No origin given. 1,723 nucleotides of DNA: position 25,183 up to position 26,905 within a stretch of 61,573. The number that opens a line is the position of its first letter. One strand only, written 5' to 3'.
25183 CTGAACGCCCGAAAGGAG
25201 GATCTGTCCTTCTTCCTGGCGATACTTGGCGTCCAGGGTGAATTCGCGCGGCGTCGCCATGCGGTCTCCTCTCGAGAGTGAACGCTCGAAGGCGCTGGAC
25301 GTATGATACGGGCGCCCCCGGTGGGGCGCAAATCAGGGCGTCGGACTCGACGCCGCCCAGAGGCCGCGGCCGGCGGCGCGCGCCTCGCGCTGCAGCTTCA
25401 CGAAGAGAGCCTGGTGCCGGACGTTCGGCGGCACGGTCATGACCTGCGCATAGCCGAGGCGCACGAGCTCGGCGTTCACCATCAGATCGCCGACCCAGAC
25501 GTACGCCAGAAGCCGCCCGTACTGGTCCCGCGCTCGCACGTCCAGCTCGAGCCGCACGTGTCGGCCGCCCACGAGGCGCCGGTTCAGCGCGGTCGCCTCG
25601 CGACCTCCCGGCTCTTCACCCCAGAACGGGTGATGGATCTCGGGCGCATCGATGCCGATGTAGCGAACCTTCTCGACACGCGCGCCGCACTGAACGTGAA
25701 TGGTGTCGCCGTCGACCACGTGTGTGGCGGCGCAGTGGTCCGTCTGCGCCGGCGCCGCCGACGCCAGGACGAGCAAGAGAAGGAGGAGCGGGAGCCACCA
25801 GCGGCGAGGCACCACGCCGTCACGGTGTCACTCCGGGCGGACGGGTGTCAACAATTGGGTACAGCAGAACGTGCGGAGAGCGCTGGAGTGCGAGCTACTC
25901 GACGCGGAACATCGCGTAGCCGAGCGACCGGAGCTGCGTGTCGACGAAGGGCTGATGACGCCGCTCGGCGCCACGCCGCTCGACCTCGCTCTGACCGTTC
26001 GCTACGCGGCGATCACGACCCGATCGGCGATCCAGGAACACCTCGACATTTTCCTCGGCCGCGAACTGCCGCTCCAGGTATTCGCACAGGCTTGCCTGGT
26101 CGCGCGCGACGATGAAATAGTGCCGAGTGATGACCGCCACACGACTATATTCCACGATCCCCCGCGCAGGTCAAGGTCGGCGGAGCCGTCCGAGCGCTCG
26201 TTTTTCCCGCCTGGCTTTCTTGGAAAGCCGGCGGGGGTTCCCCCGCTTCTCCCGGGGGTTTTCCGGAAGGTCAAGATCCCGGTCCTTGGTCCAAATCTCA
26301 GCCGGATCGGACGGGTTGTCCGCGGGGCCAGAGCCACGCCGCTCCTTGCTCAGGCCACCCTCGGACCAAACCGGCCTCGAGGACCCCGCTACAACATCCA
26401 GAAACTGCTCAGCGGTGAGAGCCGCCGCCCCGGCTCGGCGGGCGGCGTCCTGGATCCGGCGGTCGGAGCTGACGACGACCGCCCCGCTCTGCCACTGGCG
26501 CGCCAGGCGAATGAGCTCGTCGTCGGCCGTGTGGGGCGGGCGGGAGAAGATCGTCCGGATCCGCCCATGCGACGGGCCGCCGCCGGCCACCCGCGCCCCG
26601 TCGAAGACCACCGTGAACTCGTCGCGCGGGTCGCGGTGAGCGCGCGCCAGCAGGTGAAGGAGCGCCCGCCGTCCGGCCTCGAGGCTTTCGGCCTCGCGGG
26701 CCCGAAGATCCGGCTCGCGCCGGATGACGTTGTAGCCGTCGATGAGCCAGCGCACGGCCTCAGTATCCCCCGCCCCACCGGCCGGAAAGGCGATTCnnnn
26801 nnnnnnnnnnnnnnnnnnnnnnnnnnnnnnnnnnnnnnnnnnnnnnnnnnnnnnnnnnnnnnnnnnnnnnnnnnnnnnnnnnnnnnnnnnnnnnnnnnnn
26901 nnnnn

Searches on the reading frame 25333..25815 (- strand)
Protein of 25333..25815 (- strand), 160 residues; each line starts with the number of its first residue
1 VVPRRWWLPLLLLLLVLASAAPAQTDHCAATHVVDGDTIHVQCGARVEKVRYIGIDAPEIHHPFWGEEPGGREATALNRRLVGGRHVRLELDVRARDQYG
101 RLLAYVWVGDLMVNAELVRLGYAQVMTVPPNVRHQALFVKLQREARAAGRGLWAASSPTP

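Call 19: search_protein_families(library=pfam, max_evalue=0.001, proteins=[window:25333-25815:-])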
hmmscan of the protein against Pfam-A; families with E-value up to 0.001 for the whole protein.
window:25333-25815:- (160 aa): 1 family
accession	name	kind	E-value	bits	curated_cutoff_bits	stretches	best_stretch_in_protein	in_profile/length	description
PF00565.23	SNase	-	1.8e-22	80.3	21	1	49-154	1-106/107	Staphylococcal nuclease homologue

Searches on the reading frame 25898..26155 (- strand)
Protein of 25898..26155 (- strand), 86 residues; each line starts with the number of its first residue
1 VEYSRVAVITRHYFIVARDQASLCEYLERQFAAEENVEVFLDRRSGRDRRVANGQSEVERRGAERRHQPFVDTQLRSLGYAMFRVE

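Call 6: search_protein_families(library=pfam, max_evalue=1, proteins=[window:25898-26155:-])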
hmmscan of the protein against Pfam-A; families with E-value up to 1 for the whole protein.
seq(86 aa): 0 families

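Call 7: search_protein_families(library=ncbifam, max_evalue=1, proteins=[window:25898-26155:-])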
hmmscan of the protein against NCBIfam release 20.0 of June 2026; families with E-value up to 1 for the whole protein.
seq(86 aa): 0 families

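Call 24: search_solved_structures(query=A3, max_evalue=10, show_alignments=3)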
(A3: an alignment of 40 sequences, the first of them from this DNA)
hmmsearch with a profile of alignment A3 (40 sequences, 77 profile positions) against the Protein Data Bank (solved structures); distinct sequences matched with E-value up to 10: 3.
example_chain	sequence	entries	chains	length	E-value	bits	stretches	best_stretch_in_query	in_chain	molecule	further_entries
5y8f_A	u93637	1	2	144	1.3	11.8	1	10-36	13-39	Sefir domain protein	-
5y8e_A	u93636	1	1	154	1.5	11.6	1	10-36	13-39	Sefir domain protein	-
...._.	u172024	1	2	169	1.9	11.3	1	43-75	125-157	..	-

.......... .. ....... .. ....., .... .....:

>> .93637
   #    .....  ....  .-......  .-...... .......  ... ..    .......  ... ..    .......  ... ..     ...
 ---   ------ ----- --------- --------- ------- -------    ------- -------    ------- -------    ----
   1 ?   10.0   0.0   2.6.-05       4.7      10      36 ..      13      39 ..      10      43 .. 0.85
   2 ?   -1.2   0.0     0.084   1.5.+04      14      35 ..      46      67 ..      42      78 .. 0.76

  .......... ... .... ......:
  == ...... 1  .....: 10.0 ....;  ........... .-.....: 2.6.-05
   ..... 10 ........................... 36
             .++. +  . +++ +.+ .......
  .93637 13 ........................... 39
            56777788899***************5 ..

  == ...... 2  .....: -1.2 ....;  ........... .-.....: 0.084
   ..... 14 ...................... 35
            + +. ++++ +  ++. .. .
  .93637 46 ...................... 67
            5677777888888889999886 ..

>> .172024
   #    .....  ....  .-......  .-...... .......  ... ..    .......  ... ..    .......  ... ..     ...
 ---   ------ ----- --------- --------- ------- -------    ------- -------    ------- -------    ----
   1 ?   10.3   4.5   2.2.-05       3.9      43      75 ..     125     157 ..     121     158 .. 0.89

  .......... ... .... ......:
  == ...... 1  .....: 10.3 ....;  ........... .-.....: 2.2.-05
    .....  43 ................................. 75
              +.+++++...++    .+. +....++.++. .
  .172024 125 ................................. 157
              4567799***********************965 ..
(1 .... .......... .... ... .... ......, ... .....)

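Call 26: find_homologous_proteins(query=A3, max_evalue=0.001)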
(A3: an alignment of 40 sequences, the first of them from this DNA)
Query A3 (40 sequences) (78 aa, profile of the alignment): 2520 proteins with E <= 0.001 among 5195 candidates; the best 120 are listed.
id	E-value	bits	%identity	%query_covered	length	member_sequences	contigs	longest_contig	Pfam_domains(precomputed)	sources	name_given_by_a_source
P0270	1.3e-27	113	45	99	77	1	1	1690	-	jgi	jgi:hypothetical protein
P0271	2.5e-26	109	46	95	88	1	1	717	-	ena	-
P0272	4.2e-26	108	43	95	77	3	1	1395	-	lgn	-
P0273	8.7e-26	107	54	88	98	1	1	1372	-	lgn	-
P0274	1.1e-25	107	44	92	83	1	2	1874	-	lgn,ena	-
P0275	1.3e-25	106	46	92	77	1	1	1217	-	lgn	-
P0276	1.3e-25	106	38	97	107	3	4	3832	-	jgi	-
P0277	1.7e-25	106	41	96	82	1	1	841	-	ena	-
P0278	1.8e-25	106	49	99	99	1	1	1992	-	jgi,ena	-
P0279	1.9e-25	106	40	92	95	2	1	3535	-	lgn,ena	-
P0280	2.1e-25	106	44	99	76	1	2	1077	-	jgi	jgi:hypothetical protein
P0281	2.4e-25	106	40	96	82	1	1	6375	-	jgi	jgi:hypothetical protein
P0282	2.6e-25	105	42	100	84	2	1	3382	-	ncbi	-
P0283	2.8e-25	105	52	88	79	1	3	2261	-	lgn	-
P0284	3.0e-25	105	42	92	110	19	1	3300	-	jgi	jgi:hypothetical protein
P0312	3.1e-24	102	42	92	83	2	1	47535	-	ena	-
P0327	5.3e-24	101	36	97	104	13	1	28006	-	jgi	jgi:hypothetical protein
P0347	1.0e-23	100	41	94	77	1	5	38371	-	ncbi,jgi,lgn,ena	ncbi:MAG: hypothetical protein AAB418_09770 [candidate division NC10 bacterium]|jgi:hypothetical pro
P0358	1.4e-23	100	40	92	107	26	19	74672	-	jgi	jgi:hypothetical protein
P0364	1.6e-23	100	48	54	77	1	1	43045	-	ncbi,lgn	-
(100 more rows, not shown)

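Call 38: find_encoding_contigs(protein=P0358, flank=8000, max_places=2)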
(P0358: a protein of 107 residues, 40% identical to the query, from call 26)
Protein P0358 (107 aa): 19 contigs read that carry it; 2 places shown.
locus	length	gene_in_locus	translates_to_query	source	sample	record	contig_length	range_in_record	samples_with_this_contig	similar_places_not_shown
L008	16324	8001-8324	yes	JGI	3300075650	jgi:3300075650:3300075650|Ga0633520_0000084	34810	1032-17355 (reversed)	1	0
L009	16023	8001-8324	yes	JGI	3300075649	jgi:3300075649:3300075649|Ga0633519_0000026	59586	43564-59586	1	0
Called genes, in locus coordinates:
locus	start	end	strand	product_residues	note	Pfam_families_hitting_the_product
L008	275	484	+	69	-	PF13560:HTH_31, PF12844:HTH_19, PF01381:HTH_3, PF13443:HTH_26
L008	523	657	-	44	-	-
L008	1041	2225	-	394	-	-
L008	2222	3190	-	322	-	PF09925:DUF2157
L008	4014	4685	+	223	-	PF00052:Laminin_B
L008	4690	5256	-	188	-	PF06114:Peptidase_M78 (weak)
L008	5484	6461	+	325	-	PF04392:ABC_sub_bind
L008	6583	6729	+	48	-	-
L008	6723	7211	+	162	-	-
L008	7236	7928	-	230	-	-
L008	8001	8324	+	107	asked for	-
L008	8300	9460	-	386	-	PF04909:Amidohydro_2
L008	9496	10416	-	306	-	PF00140:Sigma70_r1_2, PF04542:Sigma70_r2, PF04539:Sigma70_r3, PF04545:Sigma70_r4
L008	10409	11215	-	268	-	PF01476:LysM, PF01551:Peptidase_M23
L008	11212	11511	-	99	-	PF00708:Acylphosphatase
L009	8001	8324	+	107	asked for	-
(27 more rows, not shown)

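Call 39: find_encoding_contigs(protein=P0347, flank=8000, max_places=2)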
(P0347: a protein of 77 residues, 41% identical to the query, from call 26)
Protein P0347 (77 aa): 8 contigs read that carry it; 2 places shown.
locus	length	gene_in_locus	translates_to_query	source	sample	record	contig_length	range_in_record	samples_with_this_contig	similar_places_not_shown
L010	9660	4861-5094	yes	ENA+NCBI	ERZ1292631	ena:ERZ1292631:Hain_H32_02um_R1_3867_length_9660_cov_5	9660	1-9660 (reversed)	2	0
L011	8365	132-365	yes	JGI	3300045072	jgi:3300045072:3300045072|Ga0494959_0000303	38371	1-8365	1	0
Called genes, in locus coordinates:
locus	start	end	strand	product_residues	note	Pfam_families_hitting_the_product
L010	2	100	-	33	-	?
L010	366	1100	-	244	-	PF06778:Chlor_dismutase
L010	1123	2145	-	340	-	PF04055:Radical_SAM, PF06463:Mob_synth_C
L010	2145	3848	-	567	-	PF19864:Radical_SAM_N2, PF04055:Radical_SAM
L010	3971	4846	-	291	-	PF01790:LGT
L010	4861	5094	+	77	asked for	-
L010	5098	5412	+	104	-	PF07238:PilZ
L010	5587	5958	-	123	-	-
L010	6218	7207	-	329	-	PF01087:GalP_UDP_transf, PF16268:DUF4921 (weak), PF16285:DUF4931_N, PF02744:GalP_UDP_tr_C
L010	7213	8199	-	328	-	PF01210:NAD_Gly3P_dh_N, PF03807:F420_oxidored (weak), PF07479:NAD_Gly3P_dh_C, PF20618:GPD_NAD_C_bact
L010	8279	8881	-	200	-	PF02660:G3P_acyltransf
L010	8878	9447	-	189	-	PF01066:CDP-OH_P_transf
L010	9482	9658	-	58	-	?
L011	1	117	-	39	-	?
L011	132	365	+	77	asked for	-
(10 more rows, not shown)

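Call 50: find_related_loci(query=A5, collection=genome_contigs, flank=8000)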
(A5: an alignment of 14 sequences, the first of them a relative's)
Query A5 (76 aa) in genome_contigs; peptide patterns used: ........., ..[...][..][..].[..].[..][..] (x = any residue, [..] = any of these).
91 stretches matched a pattern; 26 encode a relative of the query (tblastn E <= 1e-3); 26 distinct loci.
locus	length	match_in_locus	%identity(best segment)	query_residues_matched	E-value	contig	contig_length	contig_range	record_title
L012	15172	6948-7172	88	1-75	5e-36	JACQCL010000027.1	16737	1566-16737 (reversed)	MAG: Candidatus Rokuibacteriota bacterium isolate NC_groundwater_967_Pr1_S-0.2um_66_23 Montesol18-Sp2_coassembly_scaffol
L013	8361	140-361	72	1-74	1e-29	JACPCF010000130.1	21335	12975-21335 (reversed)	MAG: Candidatus Rokuibacteriota bacterium isolate NC_groundwater_276_Ag_S-0.2um_68_12 S5_GD2017_2_S2_scaffold_2812, whol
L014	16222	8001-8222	73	1-74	5e-28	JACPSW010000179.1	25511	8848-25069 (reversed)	MAG: Candidatus Rokuibacteriota bacterium isolate NC_groundwater_716_Ag_S-0.2um_69_13 S36_SO-2_scaffold_650464, whole ge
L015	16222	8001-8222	70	1-74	7e-28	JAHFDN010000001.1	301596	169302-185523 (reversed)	MAG: Candidatus Rokuibacteriota bacterium isolate nzgw246 NODE_1_length_301597_cov_6.037645, whole genome shotgun sequen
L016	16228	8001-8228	87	1-76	6e-26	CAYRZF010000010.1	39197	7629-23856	MAG TPA_asm: uncultured bacterium isolate SRP119689_co1_180 genome assembly, contig: NODE_1213_length_39197_cov_18.55817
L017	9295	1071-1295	56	1-75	8e-22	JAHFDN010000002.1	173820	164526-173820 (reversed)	MAG: Candidatus Rokuibacteriota bacterium isolate nzgw246 NODE_3_length_173821_cov_6.077611, whole genome shotgun sequen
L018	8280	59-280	61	1-74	6e-19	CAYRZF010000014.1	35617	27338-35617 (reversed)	MAG TPA_asm: uncultured bacterium isolate SRP119689_co1_180 genome assembly, contig: NODE_1447_length_35617_cov_19.49946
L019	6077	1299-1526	55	1-76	4e-15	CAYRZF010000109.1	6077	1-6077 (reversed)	MAG TPA_asm: uncultured bacterium isolate SRP119689_co1_180 genome assembly, contig: NODE_21470_length_6077_cov_23.23214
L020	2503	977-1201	53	1-75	2e-13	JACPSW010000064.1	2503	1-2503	MAG: Candidatus Rokuibacteriota bacterium isolate NC_groundwater_716_Ag_S-0.2um_69_13 S36_SO-2_scaffold_53926, whole gen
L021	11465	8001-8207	41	2-74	4e-12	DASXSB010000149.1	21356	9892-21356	MAG TPA_asm: Candidatus Methylomirabilota bacterium isolate SMAG_U4655 k141_4073417, whole genome shotgun sequence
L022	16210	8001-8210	49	5-75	5e-12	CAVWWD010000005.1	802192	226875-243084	MAG: uncultured Candidatus Rokubacteria bacterium isolate MFD00962.bin.2.205 genome assembly, contig: contig_36523, whol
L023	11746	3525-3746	45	2-74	2e-10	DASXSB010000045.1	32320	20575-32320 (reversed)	MAG TPA_asm: Candidatus Methylomirabilota bacterium isolate SMAG_U4655 k141_1560341, whole genome shotgun sequence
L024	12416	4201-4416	56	5-76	5e-10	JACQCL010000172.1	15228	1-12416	MAG: Candidatus Rokuibacteriota bacterium isolate NC_groundwater_967_Pr1_S-0.2um_66_23 Montesol18-Sp2_coassembly_scaffol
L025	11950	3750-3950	36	1-74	4e-9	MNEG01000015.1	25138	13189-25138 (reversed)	MAG: Candidatus Rokubacteria bacterium 13_1_40CM_68_15 13_1_40cm_scaffold_598, whole genome shotgun sequence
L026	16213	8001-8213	36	1-75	5e-9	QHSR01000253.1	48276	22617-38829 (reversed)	MAG: Candidatus Rokuibacteriota bacterium isolate AR26 14_1009_13_40cm_scaffold_784_curated, whole genome shotgun sequen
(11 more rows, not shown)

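Call 58: find_encoding_contigs(protein=P0312, flank=6000, max_places=1)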
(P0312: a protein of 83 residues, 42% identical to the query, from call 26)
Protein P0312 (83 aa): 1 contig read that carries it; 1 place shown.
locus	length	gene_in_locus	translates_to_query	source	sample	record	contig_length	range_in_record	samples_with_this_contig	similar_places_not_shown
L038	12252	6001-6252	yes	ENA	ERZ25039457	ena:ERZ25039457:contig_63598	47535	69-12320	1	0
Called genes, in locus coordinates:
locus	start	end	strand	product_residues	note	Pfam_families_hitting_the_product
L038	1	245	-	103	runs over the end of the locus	?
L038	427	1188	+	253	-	-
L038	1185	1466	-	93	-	-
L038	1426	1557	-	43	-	-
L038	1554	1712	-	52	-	-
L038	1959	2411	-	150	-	PF13620:CarboxypepD_reg (weak)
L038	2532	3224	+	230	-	PF01551:Peptidase_M23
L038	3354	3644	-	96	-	-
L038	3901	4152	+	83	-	-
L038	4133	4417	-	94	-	-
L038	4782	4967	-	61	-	-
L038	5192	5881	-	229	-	-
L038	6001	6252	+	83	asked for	-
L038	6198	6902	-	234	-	-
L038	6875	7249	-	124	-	-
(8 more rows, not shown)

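Call 59: find_encoding_contigs(protein=P0364, flank=6000, max_places=1)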
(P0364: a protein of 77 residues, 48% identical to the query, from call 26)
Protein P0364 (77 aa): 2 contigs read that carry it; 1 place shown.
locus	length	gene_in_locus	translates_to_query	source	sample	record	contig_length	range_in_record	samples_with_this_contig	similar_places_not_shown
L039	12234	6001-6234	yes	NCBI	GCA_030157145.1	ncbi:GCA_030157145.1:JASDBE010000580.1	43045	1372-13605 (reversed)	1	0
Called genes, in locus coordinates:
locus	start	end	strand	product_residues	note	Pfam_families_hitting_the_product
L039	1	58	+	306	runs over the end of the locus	PF01073:3Beta_HSD, PF01370:Epimerase, PF02719:Polysacc_synt_2, PF04321:RmlD_sub_bind, PF07993:NAD_binding_4 (faint), PF16363:GDP_Man_Dehyd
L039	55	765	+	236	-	PF00483:NTP_transferase, PF12804:NTP_transf_3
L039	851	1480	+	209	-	PF13489:Methyltransf_23, PF08241:Methyltransf_11, PF08242:Methyltransf_12, PF13649:Methyltransf_25 (weak), PF13847:Methyltransf_31 (weak)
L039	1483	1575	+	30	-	-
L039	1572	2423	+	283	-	PF00106:adh_short, PF01370:Epimerase (weak), PF08659:KR, PF13561:adh_short_C2, PF23441:SDR (weak)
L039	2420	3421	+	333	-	PF01408:GFO_IDH_MocA, PF03447:NAD_binding_3, PF02894:GFO_IDH_MocA_C, PF22725:GFO_IDH_MocA_C3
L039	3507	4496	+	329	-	PF00288:GHMP_kinases_N, PF08544:GHMP_kinases_C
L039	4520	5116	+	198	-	PF13580:SIS_2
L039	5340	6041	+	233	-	PF00741:Gas_vesicle, PF07366:SnoaL, PF12680:SnoaL_2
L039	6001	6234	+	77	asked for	-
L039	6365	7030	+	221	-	PF08645:PNK3P (weak), PF00702:Hydrolase, PF13419:HAD_2 (weak), PF13242:Hydrolase_like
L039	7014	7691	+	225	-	PF00923:TAL_FSA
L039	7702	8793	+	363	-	PF00089:Trypsin, PF13365:Trypsin_2, PF00595:PDZ (weak), PF13180:PDZ_2, PF17820:PDZ_6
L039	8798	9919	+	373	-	PF13641:Glyco_tranf_2_3 (faint), PF00535:Glycos_transf_2, PF13506:Glyco_transf_21, PF13632:Glyco_trans_2_3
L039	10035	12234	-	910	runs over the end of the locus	PF17957:Big_7, PF19077:Big_13 (faint), PF17957:Big_7, PF13385:Laminin_G_3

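Call 60: find_encoding_contigs(protein=P0327, flank=6000, max_places=1)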
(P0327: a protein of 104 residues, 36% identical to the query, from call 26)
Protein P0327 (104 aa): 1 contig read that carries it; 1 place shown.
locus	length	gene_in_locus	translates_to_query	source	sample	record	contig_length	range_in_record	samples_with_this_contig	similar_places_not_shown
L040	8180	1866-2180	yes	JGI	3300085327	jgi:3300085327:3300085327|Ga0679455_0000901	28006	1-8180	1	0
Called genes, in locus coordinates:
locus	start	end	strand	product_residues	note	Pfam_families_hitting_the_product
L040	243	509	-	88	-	-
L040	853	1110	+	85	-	-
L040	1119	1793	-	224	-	-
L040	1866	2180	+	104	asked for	-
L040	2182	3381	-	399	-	PF04909:Amidohydro_2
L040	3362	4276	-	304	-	PF00140:Sigma70_r1_2, PF04542:Sigma70_r2, PF04539:Sigma70_r3, PF04545:Sigma70_r4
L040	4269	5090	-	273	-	PF01476:LysM, PF01551:Peptidase_M23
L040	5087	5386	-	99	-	PF00708:Acylphosphatase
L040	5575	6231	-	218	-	PF01135:PCMT, PF00398:RrnaAD (weak), PF13847:Methyltransf_31 (weak), PF13649:Methyltransf_25 (faint)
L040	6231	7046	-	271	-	PF01975:SurE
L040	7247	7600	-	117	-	PF13411:MerR_1, PF00376:MerR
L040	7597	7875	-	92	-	PF00216:Bac_DNA_binding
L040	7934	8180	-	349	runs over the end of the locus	-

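Call 85: find_related_loci(query=A5, collection=viral_contigs, flank=5000)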
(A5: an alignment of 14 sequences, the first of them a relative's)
Query A5 (76 aa) in viral_contigs; peptide patterns used: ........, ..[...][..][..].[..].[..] (x = any residue, [..] = any of these).
47 stretches matched a pattern, but none encodes a relative of the query by tblastn (E <= 1e-3).

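Call 87: find_related_loci(query=A5, collection=metagenome_contigs, flank=8000)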
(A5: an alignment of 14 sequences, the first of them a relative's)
Query A5 (76 aa) in metagenome_contigs; peptide patterns used: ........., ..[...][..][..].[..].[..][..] (x = any residue, [..] = any of these).
313 stretches matched a pattern; 178 encode a relative of the query (tblastn E <= 1e-3); the best 80 are kept; 80 distinct loci.
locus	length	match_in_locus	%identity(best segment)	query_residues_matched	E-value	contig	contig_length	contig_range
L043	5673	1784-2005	70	1-74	2e-31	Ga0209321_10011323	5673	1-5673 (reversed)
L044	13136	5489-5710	70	1-74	2e-31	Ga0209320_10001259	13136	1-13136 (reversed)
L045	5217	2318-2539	70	1-74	2e-31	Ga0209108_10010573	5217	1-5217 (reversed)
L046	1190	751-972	70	1-74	9e-32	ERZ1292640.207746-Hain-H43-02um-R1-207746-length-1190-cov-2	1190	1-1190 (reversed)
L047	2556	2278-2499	77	1-74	4e-30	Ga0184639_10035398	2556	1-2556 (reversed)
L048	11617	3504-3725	69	1-74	2e-27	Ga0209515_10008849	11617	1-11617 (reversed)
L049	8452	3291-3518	87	1-76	6e-26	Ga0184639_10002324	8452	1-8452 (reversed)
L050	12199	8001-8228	86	1-76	5e-25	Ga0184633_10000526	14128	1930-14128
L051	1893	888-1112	59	1-75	1e-23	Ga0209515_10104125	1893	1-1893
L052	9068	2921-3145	65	1-75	3e-22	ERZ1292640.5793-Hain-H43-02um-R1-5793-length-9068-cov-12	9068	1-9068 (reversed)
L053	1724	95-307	62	5-75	1e-21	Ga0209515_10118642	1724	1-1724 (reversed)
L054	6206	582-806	68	1-75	2e-20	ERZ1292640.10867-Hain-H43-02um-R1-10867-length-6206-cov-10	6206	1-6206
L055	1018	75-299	67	1-75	1e-20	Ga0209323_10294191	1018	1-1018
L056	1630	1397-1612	63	5-76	6e-20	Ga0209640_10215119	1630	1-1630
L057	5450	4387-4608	61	1-74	7e-19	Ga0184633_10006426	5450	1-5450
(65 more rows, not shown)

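Call 95: predict_structure(alignment_id=A8)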
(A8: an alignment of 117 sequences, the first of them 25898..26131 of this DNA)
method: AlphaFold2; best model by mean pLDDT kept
length: 78 residues; sequences in the alignment: 117
mean_pLDDT: 76.1   pTM: 0.58
mean pLDDT of the five models: 76.1, 76.0, 74.5, 71.4, 69.5
residues with pLDDT >= 90: 17; 70-90: 38; 50-70: 12; < 50: 11
segments of 3 or more residues with pLDDT < 50: 40-49
pLDDT, mean of each block of 10 residues (from residue 1): 89 89 90 71 47 56 82 87
secondary structure, 60 per line:
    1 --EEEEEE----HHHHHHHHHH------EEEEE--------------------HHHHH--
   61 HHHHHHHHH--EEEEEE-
elements in order: E3-8 H13-22 E29-33 H54-58 H61-69 E72-77

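Call 98: fold_search(model_id=the predicted structure, library=pdb)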
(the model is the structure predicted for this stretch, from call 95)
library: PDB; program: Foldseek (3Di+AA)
matches with E <= 10: 318; with E <= 0.001: 0
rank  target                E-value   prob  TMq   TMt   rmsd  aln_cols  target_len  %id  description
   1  2qke_A                1.9e-01  0.35  0.36  0.30  10.1        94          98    8  Wild Type Crystal Structure of Full Length Circadian Clock Protein KaiB from Thermosynechococcus elongatus BP-1 (released 2008-06-17)
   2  2qke_D                3.8e-01  0.21  0.34  0.27  10.4        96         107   12  Wild Type Crystal Structure of Full Length Circadian Clock Protein KaiB from Thermosynechococcus elongatus BP-1 (released 2008-06-17)
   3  2qke_C                6.9e-01  0.20  0.38  0.32  10.0        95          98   12  Wild Type Crystal Structure of Full Length Circadian Clock Protein KaiB from Thermosynechococcus elongatus BP-1 (released 2008-06-17)
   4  1wwj_A                1.0e+00  0.12  0.33  0.28  10.0        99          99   13  crystal structure of KaiB from Synechocystis sp. (released 2005-02-15)
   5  6bzf_B                1.1e+00  0.47  0.34  0.14   2.0        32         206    3  Structure of S. cerevisiae Zip2:Spo16 complex, C2 form (released 2018-02-14)
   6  1x5c_MODEL_1_A        1.4e+00  0.25  0.36  0.25   9.0        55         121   13  The solution structure of the second thioredoxin-like domain of human Protein disulfide-isomerase (released 2005-11-15)
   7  4kso_B                1.4e+00  0.10  0.33  0.27  10.3        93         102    9  Crystal Structure of Circadian clock protein KaiB from S.Elongatus (released 2013-07-10)
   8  6iev_A                1.5e+00  0.41  0.32  0.23   2.7        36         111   17  Crystal structure of a designed protein (released 2019-09-18)
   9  6f02_C                1.6e+00  0.23  0.31  0.08   2.7        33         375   15  Crystal structure of human glycosylated kallistatin at 3.0 Angstrom resolution (released 2018-12-12)
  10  3kgk_B                1.7e+00  0.11  0.34  0.30   8.2        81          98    9  Crystal structure of ArsD (released 2010-02-16)
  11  3mwh_B                1.8e+00  0.08  0.22  0.19   4.3        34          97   15  The 1.4 Ang crystal structure of the ArsD arsenic metallochaperone provides insights into its interactions with the Ar (released 2010-05-26)
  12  6gcb_B                1.9e+00  0.15  0.27  0.09   3.0        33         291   24  Crystal structure of glutathione transferase Xi 3 from Trametes versicolor in complex with glutathione (released 2018-08-29)
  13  6gcc_B                2.2e+00  0.16  0.29  0.09   2.9        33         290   24  Crystal structure of glutathione transferase Xi 3 mutant C56S from Trametes versicolor in complex with dextran-sulfate (released 2018-08-29)
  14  6w6b                  2.2e+00  0.13  0.30  0.12   2.7        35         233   14  The X-ray crystal structure of the C-terminus domain of Staphylococcus aureus Fatty Acid Kinase A (FakA, residues 328-54 (released 2021-03-17)
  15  8f48_A                2.2e+00  0.12  0.29  0.09   4.0        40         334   15  Human CASQ1 mutant - S248E (released 2023-12-13)
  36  9h4q_c                3.0e+00  0.03  0.22  0.09  11.5        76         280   13  Cryo-EM structure of the SEAC wing - EGOC (released 2025-11-05)
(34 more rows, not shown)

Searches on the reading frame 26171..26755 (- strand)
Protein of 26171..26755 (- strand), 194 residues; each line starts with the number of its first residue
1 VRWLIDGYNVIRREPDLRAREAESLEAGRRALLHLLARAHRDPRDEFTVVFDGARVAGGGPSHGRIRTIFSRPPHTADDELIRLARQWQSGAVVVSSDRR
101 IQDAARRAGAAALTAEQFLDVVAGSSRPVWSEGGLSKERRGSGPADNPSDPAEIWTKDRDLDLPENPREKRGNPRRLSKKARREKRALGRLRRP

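Call 19: search_protein_families(library=pfam, max_evalue=0.001, proteins=[window:26171-26755:-])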
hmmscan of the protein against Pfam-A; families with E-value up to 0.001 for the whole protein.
window:26171-26755:- (194 aa): 1 family
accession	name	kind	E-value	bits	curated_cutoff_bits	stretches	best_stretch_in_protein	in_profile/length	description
PF05991.17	NYN_YacP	-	9.1e-22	78.2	24.6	1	4-129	2-134/166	YacP-like NYN domain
